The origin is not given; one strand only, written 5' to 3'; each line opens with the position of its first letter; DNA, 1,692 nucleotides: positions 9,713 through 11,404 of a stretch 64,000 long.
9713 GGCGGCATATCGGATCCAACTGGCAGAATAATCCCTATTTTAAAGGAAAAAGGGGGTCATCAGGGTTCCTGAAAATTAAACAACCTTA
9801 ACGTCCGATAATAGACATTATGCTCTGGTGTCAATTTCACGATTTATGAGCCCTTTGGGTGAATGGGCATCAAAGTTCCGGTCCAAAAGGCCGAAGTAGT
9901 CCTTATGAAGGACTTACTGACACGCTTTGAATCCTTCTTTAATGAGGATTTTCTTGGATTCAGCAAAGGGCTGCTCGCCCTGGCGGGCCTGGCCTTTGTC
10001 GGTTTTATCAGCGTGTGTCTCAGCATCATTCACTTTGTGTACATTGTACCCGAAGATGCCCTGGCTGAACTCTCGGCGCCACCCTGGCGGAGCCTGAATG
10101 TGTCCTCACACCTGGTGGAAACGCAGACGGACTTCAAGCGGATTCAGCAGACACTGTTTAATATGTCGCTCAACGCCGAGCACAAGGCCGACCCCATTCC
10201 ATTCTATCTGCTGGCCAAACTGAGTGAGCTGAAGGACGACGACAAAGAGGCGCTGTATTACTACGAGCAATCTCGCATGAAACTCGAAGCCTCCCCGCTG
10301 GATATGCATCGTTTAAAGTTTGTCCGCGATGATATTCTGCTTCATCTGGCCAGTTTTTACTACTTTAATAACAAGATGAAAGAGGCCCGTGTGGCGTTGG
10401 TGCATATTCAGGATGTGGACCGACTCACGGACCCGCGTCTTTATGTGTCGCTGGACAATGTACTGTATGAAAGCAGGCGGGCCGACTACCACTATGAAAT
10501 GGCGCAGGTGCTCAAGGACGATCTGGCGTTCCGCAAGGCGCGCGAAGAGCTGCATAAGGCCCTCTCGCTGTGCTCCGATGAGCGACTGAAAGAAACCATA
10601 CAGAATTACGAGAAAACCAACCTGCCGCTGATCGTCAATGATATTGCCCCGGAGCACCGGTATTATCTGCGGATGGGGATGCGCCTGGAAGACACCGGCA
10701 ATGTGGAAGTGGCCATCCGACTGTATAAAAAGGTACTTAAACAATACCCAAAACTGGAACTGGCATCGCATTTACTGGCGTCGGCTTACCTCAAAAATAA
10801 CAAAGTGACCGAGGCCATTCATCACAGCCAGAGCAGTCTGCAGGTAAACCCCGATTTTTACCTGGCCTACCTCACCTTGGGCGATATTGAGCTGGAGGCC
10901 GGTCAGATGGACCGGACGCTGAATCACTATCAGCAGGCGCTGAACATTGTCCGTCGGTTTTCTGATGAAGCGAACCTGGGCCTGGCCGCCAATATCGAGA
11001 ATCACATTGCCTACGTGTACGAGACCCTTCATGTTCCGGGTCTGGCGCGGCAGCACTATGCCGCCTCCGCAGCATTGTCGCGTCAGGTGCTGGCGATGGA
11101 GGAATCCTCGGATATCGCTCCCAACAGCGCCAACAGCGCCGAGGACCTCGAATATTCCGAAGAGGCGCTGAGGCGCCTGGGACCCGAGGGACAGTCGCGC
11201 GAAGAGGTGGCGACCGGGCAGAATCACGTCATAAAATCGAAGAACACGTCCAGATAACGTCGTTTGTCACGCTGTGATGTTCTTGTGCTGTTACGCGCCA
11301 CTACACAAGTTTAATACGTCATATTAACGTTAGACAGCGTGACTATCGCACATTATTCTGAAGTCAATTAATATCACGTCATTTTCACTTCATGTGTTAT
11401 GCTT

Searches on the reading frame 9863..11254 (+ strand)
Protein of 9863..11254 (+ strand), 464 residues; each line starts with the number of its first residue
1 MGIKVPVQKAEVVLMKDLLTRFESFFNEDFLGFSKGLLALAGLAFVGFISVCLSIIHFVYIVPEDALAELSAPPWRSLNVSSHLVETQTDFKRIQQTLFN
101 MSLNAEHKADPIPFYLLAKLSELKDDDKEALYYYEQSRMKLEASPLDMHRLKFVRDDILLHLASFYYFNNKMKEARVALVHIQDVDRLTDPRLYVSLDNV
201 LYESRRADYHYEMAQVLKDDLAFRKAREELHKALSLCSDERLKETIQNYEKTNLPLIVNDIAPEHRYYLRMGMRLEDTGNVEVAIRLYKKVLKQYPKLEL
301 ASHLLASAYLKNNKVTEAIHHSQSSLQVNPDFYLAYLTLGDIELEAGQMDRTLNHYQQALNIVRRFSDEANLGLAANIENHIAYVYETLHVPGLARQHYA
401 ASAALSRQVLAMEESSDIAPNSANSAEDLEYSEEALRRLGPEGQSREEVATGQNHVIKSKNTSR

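Call 38: search_protein_families(library=pfam, proteins=[window:9863-11254:+], max_evalue=0.001)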
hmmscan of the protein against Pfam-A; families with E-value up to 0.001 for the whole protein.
window:9863-11254:+ (464 aa): 13 families
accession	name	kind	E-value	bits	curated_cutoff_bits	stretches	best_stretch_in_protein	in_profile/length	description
PF07719.23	TPR_2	-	1.5e-12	47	27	0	266-297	2-33/34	Tetratricopeptide repeat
PF13424.12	TPR_12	-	5.6e-09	36.5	30.1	1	335-407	5-76/77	Tetratricopeptide repeat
PF13432.12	TPR_16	-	1.9e-07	31.9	32.7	0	304-360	2-58/65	Tetratricopeptide repeat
PF13428.12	TPR_14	-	2.4e-07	31.2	23.5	0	267-307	3-43/44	Tetratricopeptide repeat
PF13414.12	TPR_11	-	7e-07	29.3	26.8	0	278-312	7-41/42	TPR repeat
PF14559.12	TPR_19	-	9.1e-07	29.6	25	0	279-319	5-45/68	Tetratricopeptide repeat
PF13174.12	TPR_6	-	3.3e-06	27.8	26.3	0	268-297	3-32/33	Tetratricopeptide repeat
PF00515.34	TPR_1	-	6.7e-06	26.1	27.8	0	305-332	7-34/34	Tetratricopeptide repeat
PF13181.12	TPR_8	-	3.4e-05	24.1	25.7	0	266-297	2-33/34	Tetratricopeptide repeat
PF13176.12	TPR_7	-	0.00011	22.4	27.9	0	276-294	10-28/36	Tetratricopeptide repeat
PF13431.12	TPR_17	-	0.0002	21.8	24.4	0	287-319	1-33/34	Tetratricopeptide repeat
PF24575.1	TPR_Slam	-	0.00043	21.1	35.2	0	272-318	54-100/104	Surface lipoprotein assembly modifier, N-terminal TPR repeats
PF25064.1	ARM_TT21_5th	-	0.00073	20.3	27.8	0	299-377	1-79/117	TT21 fifth ARM repeats domain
